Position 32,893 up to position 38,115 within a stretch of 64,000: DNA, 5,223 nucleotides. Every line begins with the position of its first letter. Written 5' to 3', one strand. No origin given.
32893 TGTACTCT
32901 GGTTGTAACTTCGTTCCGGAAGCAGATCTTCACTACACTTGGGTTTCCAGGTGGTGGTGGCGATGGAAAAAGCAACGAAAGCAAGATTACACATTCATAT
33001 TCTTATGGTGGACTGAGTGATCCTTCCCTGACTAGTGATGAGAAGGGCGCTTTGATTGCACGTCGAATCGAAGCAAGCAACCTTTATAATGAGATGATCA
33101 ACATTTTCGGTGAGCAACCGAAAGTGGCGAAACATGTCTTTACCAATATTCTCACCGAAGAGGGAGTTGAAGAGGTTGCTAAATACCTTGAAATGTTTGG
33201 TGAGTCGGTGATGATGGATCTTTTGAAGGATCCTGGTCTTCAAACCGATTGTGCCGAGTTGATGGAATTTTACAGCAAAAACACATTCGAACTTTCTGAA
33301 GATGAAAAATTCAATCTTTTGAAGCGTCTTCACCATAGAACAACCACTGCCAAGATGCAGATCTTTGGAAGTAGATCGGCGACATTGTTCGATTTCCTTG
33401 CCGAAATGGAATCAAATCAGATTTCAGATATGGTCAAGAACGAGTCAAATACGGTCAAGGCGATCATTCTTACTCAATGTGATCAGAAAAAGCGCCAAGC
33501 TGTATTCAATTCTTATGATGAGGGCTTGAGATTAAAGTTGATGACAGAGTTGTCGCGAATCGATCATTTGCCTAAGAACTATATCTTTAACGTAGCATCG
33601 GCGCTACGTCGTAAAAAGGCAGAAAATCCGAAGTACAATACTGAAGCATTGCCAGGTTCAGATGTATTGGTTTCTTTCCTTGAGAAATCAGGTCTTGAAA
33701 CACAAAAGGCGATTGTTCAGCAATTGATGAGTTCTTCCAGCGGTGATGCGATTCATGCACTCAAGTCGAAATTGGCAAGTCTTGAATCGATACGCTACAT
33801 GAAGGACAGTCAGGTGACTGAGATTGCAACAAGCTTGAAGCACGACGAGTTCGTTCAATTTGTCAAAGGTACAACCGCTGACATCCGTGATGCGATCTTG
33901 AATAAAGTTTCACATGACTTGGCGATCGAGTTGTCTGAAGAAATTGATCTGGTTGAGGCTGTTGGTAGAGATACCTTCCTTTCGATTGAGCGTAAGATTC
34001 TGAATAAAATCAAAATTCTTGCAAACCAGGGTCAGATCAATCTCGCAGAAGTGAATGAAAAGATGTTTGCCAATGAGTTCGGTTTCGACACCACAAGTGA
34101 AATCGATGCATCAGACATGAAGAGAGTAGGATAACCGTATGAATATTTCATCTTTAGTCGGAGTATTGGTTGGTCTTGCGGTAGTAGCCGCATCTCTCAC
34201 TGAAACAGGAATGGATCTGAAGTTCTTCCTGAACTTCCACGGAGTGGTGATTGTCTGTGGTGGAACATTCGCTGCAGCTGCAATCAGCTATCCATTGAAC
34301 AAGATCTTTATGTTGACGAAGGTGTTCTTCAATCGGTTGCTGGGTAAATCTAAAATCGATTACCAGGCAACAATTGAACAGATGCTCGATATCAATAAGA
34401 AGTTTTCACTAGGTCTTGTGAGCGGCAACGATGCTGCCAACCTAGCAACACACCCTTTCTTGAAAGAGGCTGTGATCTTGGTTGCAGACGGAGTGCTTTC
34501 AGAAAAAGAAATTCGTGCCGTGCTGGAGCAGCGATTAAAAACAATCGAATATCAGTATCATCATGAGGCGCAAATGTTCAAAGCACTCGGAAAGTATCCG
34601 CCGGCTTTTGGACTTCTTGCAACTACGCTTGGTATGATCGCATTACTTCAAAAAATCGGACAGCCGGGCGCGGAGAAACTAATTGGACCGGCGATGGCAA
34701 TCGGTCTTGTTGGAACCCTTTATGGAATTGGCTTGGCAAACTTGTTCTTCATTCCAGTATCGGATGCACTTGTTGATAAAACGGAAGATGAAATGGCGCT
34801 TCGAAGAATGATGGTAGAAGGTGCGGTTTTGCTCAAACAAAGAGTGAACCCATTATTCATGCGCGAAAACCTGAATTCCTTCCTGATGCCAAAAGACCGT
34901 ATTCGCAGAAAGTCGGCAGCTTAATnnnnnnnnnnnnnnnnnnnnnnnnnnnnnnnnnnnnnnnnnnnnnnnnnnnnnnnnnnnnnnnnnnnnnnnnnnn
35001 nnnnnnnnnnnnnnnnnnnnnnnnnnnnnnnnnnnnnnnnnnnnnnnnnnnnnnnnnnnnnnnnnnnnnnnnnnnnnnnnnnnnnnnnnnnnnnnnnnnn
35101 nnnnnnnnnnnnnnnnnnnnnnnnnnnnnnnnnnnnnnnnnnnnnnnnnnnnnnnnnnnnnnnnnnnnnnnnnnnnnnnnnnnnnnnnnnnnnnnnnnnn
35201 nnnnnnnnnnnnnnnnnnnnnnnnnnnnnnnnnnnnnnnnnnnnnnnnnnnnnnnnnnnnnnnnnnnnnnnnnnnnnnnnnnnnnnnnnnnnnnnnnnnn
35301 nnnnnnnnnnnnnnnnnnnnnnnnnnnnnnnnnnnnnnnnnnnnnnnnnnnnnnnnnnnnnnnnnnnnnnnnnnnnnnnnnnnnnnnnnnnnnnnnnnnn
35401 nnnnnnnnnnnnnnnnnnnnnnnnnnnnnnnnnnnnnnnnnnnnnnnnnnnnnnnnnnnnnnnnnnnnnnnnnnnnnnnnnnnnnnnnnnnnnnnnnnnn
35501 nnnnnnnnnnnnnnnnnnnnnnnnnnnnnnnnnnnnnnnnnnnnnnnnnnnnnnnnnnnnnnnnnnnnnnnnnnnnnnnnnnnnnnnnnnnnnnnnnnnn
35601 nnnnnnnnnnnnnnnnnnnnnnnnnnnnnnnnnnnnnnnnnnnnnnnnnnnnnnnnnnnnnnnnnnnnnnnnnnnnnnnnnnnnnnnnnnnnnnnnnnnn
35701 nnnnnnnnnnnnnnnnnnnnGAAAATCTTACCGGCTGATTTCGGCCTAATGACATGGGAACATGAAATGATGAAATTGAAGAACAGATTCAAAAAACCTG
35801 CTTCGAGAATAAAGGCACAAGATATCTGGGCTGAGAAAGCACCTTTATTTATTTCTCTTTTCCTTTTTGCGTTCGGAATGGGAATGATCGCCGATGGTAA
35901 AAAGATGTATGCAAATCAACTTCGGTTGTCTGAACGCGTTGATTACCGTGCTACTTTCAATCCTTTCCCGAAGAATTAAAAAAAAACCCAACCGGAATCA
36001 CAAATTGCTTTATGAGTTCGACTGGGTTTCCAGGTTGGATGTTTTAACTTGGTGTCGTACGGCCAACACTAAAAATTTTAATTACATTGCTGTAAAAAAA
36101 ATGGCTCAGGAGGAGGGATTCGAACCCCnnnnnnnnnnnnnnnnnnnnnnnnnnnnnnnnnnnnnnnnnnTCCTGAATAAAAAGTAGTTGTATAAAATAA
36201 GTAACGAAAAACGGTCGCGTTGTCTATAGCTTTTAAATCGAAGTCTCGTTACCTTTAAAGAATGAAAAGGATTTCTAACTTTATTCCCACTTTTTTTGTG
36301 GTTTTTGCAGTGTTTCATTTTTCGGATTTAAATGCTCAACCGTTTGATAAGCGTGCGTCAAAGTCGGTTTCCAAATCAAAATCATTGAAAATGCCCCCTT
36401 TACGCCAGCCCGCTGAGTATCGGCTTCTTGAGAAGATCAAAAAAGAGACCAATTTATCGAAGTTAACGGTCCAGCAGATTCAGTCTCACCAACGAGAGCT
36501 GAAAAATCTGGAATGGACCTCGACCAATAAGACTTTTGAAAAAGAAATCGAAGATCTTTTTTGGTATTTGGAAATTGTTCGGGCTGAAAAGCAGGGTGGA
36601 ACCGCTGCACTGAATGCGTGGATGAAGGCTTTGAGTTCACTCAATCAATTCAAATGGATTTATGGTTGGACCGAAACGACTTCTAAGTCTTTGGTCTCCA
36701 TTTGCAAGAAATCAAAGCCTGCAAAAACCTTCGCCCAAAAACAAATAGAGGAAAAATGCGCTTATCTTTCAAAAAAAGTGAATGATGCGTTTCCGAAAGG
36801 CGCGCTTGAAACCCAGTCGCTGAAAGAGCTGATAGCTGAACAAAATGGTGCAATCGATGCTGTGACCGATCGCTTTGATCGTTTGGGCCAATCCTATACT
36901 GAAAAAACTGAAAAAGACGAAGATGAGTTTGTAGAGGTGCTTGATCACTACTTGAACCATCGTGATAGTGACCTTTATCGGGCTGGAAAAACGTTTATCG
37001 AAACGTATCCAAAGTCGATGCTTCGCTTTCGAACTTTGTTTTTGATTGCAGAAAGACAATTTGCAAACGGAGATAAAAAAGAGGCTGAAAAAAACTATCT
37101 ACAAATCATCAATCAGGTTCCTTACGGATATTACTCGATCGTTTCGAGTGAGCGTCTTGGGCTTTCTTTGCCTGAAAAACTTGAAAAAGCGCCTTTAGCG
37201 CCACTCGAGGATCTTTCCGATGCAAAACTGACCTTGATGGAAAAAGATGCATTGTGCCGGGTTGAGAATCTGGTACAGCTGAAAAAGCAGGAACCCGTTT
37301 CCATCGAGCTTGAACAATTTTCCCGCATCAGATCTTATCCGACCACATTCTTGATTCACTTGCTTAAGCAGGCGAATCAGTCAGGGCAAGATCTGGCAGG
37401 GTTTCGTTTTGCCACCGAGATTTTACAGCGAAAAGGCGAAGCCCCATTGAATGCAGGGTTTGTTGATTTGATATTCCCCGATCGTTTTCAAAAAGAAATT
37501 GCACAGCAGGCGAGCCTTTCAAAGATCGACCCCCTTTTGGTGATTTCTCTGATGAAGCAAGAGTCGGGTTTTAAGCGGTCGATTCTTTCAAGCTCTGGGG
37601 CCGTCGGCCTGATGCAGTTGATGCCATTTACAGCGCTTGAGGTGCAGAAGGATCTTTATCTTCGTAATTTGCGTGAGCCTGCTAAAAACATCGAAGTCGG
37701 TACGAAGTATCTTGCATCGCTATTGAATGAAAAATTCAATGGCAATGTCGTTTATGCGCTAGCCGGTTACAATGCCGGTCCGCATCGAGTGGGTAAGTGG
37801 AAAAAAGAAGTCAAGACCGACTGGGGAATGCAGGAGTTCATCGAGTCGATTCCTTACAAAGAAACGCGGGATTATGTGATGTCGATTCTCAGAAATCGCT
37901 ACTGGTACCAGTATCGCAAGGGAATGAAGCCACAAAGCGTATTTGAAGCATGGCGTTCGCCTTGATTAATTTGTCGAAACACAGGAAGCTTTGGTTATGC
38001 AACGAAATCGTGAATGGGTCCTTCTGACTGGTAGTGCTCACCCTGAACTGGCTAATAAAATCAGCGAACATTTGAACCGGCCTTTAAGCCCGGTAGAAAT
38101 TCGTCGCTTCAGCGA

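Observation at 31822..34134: Natural FliF-topology/FliG fusion: periplasmic repeat domain with paired CxxxC motifs, one TM, then FliG N-M-C with the FliM-binding EHPQR motif lost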

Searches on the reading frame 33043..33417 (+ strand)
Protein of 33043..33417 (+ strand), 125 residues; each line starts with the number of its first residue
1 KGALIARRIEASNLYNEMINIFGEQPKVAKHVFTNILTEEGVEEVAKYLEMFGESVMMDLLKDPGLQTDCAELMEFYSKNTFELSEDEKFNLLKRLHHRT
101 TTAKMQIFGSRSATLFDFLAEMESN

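Call 54: search_solved_structures(query=A4, max_evalue=10, show_alignments=4)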
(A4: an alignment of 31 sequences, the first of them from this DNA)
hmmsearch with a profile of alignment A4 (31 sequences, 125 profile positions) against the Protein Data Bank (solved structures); distinct sequences matched with E-value up to 10: 15.
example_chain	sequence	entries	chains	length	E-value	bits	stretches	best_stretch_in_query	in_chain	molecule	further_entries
1y6z_A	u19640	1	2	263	0.078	16.2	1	35-83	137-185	heat shock protein, putative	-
4yoo_A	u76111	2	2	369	0.51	13.5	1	5-71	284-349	Retinoblastoma-like protein 1,Retinoblastoma-like protein 1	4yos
4yoz_A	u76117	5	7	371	0.52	13.5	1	5-71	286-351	Retinoblastoma-like protein 1,Retinoblastoma-like protein 1 | Retinoblastoma-like protein 1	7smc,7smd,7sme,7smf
8g2z_0E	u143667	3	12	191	0.64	13.2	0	63-95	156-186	RIB22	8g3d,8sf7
3lys_A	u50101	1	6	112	0.76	13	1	15-82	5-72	Prophage pi2 protein 01, integrase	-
2def_A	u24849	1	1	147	0.86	12.8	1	15-61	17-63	PEPTIDE DEFORMYLASE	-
1def_A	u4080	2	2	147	0.86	12.8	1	15-61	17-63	PEPTIDE DEFORMYLASE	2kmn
1bs4_A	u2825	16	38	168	0.98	12.6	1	15-61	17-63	PROTEIN (PEPTIDE DEFORMYLASE) | POLYPEPTIDE DEFORMYLASE | PEPTIDE DEFORMYLASE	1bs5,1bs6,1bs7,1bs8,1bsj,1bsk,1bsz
3k6l_A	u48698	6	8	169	0.98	12.6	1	15-61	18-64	Peptide deformylase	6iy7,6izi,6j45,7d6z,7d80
4evf_A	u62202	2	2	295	0.98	12.6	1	39-77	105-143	Giardin subunit alpha-1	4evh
8ofe_A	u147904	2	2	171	1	12.6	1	15-61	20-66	Peptide deformylase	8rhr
1dff_A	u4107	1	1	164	1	12.6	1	15-61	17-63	PEPTIDE DEFORMYLASE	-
2w3t_A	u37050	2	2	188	1.1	12.4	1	15-61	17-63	PEPTIDE DEFORMYLASE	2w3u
4al2_A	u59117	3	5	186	1.2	12.3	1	15-61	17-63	PEPTIDE DEFORMYLASE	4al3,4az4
2p9g_A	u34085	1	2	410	1.5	12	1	16-65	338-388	D-3-phosphoglycerate dehydrogenase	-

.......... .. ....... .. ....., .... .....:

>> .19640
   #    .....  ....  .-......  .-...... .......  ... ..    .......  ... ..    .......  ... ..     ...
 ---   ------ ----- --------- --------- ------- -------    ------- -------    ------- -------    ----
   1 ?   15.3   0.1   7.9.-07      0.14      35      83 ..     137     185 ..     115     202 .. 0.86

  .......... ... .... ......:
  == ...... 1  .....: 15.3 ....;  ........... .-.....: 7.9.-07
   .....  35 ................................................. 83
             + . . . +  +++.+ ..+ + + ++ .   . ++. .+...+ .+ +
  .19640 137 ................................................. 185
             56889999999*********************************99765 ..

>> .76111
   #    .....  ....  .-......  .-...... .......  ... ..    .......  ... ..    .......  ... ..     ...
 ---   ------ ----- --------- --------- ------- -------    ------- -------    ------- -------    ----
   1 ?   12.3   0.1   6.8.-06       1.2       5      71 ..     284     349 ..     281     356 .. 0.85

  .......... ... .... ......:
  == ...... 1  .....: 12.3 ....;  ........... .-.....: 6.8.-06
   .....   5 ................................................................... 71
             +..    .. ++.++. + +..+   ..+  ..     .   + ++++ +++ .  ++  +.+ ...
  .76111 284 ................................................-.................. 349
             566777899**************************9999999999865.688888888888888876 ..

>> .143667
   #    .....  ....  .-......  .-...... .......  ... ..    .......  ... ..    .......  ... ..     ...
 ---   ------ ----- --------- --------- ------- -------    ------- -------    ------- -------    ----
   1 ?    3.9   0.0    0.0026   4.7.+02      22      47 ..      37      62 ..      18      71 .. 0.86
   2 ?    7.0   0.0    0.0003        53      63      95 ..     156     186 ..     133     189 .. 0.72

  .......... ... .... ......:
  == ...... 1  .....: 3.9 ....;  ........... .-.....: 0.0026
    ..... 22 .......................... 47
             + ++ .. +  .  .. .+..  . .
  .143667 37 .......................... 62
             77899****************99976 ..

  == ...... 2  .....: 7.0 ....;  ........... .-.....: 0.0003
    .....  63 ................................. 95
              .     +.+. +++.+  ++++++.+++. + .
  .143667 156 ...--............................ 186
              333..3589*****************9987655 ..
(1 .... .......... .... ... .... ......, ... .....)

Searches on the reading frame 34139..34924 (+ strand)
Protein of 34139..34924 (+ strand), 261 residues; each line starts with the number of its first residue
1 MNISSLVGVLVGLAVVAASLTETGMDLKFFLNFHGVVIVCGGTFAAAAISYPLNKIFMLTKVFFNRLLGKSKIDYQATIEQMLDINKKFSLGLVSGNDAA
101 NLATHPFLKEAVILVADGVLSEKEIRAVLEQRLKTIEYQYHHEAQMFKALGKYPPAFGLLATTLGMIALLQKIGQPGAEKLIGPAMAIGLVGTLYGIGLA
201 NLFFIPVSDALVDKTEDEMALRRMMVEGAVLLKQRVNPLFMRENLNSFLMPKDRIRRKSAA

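Call 3: search_protein_families(library=pfam, proteins=[window:34139-34924:+], max_evalue=0.1)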
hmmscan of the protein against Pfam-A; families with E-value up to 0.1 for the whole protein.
window:34139-34924:+ (261 aa): 2 families
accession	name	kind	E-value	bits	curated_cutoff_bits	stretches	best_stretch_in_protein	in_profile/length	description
PF01618.21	MotA_ExbB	-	7.5e-18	64.9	22.9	1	104-223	6-126/127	MotA/TolQ/ExbB proton channel family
PF20560.3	MotA_N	-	0.095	13.4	27.3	0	6-82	1-80/91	Motility protein A N-terminal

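Call 4: search_protein_families(library=ncbifam, proteins=[window:34139-34924:+], max_evalue=0.1)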
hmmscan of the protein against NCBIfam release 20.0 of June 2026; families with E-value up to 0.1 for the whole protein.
window:34139-34924:+ (261 aa): 7 families
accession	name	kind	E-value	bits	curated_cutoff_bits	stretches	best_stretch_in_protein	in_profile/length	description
NF005383.1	PRK06926.1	equivalog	1.6e-41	142.2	394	1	6-256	9-257/271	flagellar motor protein MotP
NF005997.1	PRK08124.1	equivalog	7.1e-38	130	340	1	1-258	1-255/259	flagellar motor stator protein MotA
NF006583.0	PRK09109.1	equivalog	3.3e-37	127.9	237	1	1-249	1-245/246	flagellar motor protein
NF006527.0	PRK08990.1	equivalog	5.4e-35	120.9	341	1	1-255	1-248/254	flagellar motor protein PomA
NF005237.0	PRK06743.1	equivalog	1.7e-28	99.8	373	1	2-240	19-256/277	flagellar motor protein MotP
NF006284.1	PRK08456.1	equivalog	4.5e-22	78.5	380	1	1-253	1-249/252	flagellar motor stator protein MotA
TIGR03818.1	MotA1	equivalog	2e-17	63.2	303.8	1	105-225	123-241/282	flagellar motor stator protein MotA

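Call 15: search_solved_structures(query=window:34139-34921:+, max_evalue=0.001, show_alignments=5)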
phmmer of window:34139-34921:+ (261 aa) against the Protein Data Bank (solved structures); distinct sequences matched with E-value up to 0.001: 10.
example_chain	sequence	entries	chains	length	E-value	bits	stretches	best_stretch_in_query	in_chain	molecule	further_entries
8ucs_C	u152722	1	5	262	1.6e-31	112.9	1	6-254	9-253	Motility protein A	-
6ysf_E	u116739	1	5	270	1.8e-31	112.8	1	6-254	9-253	Chemotaxis MotA protein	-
9lu9_A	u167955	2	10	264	1.6e-30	109.7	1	1-251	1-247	Flagellar motor protein MotA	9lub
9luc_C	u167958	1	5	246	5.8e-30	107.8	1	1-249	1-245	Flagellar motor protein MotA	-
8bri_A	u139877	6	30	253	6.7e-25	91.3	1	1-250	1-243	Chemotaxis protein PomA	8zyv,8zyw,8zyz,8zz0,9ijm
8brd_D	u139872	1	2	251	7.5e-25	91.1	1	1-250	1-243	Chemotaxis protein PomA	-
8brd_A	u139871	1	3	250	2.7e-24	89.3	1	4-250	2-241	Chemotaxis protein PomA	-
8gqy_A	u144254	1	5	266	9.7e-22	80.9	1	1-244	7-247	Motility protein A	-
6ysl_G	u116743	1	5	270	4.7e-21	78.7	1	2-256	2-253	Motility protein A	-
6ykm_A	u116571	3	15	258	7.9e-07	32.1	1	1-253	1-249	Chemotaxis protein MotA, putative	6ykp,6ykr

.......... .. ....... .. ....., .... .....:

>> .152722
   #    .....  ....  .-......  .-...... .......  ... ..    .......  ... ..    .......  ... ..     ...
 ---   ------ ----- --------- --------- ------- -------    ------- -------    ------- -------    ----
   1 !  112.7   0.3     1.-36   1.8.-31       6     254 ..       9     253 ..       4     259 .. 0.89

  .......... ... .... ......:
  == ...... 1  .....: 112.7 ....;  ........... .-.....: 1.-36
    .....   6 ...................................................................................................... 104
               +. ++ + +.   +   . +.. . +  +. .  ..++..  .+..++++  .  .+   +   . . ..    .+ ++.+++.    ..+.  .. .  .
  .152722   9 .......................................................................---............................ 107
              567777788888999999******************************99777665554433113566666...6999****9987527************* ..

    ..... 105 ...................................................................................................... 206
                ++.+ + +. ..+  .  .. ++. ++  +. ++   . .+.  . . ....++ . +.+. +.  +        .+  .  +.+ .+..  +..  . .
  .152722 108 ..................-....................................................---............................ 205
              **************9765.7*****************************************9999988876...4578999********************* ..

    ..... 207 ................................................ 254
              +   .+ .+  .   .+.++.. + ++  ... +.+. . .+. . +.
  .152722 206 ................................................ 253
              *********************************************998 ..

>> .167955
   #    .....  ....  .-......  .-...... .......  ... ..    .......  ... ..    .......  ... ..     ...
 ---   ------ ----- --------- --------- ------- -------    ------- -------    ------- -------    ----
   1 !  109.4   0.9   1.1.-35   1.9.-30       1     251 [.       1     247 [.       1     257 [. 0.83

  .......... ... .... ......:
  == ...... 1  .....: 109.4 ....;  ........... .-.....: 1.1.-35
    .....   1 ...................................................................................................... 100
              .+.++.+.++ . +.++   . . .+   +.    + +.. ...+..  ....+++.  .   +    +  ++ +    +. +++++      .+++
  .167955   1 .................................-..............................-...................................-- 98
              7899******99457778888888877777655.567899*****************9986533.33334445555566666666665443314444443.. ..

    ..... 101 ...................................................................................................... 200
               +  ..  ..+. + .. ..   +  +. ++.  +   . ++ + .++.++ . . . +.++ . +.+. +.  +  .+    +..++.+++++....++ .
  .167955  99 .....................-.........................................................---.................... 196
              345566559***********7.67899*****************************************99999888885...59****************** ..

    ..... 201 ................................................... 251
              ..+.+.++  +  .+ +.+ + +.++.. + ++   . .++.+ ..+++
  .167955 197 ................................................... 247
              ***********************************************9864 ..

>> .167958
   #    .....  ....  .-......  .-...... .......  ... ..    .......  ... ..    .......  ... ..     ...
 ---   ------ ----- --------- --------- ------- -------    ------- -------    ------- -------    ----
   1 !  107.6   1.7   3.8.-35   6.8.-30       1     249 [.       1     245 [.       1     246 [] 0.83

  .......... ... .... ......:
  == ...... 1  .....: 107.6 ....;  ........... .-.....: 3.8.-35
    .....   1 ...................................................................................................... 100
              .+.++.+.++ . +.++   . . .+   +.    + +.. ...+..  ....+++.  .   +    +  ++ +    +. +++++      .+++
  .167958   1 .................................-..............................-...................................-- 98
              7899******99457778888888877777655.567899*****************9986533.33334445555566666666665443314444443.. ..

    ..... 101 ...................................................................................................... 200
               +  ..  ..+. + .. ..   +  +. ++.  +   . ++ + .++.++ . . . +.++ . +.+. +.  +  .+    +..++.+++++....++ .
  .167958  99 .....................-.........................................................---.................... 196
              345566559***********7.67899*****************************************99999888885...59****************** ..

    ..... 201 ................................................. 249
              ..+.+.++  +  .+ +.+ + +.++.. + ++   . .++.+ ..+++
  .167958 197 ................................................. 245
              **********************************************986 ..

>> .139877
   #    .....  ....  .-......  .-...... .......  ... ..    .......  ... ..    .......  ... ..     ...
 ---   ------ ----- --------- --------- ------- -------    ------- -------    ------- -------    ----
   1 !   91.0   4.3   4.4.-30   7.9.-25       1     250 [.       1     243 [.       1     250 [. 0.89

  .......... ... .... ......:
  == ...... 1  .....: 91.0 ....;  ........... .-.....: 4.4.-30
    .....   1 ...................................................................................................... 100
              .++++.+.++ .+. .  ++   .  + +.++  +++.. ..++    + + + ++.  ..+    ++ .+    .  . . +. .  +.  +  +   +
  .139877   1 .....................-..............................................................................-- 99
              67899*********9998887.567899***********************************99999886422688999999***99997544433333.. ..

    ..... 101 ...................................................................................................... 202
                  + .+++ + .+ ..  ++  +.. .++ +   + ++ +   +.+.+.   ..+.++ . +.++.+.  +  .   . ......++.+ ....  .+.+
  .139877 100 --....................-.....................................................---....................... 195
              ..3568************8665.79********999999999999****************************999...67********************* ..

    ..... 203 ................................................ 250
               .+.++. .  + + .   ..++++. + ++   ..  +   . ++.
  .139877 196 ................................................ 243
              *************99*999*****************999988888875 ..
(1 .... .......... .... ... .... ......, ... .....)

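Call 63: search_protein_families(library=padloc, proteins=[window:34139-34924:+], max_evalue=0.001)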
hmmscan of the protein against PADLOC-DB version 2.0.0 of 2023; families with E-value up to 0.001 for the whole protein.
window:34139-34924:+ (261 aa): 0 families

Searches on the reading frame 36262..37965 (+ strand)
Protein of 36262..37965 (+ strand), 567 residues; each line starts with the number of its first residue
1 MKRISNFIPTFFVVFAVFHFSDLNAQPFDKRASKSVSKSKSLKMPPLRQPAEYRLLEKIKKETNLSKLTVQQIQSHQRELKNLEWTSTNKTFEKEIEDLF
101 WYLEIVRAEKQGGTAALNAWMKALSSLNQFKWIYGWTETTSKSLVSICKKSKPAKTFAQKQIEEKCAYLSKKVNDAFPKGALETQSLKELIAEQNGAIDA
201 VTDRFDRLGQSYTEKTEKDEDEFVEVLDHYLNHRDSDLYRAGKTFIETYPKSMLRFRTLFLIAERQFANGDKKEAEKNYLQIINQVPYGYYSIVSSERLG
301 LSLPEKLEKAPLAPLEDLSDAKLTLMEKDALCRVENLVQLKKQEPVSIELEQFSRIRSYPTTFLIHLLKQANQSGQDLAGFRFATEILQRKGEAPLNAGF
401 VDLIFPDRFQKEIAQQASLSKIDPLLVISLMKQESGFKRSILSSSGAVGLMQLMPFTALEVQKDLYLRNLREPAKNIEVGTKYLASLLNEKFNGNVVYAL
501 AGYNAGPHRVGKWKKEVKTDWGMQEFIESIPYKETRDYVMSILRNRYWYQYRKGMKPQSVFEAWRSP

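Call 3: search_protein_families(library=pfam, proteins=[window:36262-37965:+], max_evalue=0.1)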
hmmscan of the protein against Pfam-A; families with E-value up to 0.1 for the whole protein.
window:36262-37965:+ (567 aa): 3 families
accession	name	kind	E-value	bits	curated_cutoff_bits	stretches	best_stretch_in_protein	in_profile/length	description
PF01464.25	SLT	-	5.4e-27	94.1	21.3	1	415-519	5-110/117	Transglycosylase SLT domain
PF05742.17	TANGO2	-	0.0082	16.7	22.6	1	115-231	104-207/257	Transport and Golgi organisation 2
PF15463.11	ECM11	-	0.024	15.6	27.1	1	19-119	11-102/133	Extracellular mutant protein 11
